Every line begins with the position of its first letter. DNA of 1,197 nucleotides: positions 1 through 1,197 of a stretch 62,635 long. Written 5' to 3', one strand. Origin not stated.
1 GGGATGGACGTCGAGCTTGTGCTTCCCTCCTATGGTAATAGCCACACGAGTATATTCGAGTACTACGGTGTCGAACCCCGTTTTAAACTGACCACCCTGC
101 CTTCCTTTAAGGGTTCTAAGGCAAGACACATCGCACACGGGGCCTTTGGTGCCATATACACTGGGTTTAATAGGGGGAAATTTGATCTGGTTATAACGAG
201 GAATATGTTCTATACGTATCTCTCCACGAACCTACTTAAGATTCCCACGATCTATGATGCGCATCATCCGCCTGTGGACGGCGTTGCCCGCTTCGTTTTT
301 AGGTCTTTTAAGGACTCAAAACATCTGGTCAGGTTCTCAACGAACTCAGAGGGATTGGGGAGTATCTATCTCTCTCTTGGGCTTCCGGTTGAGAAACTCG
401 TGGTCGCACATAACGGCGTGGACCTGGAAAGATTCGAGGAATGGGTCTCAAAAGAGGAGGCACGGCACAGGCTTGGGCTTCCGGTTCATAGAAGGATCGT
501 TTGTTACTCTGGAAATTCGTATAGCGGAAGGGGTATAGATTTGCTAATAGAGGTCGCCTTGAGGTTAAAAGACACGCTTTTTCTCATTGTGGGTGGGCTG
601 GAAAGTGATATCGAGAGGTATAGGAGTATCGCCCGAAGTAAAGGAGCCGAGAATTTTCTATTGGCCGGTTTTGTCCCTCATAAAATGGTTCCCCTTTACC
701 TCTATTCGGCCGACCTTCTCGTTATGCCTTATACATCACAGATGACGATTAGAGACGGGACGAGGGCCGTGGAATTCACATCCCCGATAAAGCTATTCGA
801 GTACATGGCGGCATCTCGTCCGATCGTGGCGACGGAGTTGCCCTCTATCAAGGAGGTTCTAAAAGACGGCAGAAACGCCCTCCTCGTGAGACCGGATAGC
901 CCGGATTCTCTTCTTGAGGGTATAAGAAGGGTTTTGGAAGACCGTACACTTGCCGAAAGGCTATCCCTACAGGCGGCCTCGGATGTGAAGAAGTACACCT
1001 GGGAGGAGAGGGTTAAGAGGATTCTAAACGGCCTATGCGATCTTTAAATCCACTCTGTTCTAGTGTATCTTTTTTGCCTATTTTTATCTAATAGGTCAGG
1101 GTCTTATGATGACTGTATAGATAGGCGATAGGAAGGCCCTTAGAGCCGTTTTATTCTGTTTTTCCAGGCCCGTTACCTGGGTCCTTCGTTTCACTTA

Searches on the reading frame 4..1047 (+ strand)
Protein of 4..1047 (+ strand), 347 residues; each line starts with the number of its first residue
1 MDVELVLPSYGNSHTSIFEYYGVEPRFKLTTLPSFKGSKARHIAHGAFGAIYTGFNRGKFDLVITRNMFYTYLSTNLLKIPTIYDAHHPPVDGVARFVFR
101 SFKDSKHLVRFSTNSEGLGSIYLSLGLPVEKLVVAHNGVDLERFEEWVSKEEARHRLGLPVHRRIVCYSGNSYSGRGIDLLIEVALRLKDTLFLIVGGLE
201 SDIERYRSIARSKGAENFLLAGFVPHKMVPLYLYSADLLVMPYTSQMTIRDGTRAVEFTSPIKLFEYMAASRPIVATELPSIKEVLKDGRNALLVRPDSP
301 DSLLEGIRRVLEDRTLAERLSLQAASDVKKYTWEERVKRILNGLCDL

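Call 11: search_protein_families(library=pfam, proteins=[window:4-1047:+])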
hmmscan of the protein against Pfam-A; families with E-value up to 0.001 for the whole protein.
window:4-1047:+ (347 aa): 4 families
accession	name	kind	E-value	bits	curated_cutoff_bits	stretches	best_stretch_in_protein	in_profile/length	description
PF13692.12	Glyco_trans_1_4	-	8.3e-22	78.4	27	1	164-313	2-142/142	Glycosyl transferases group 1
PF00534.26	Glycos_transf_1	-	1.2e-21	77.5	26.4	1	150-324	2-169/172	Glycosyl transferases group 1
PF13524.12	Glyco_trans_1_2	-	1.1e-09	38.8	25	1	193-341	17-143/144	Glycosyl transferase-like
PF13439.12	Glyco_transf_4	-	1.4e-06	28.9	28.5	1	41-143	54-170/170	Glycosyltransferase Family 4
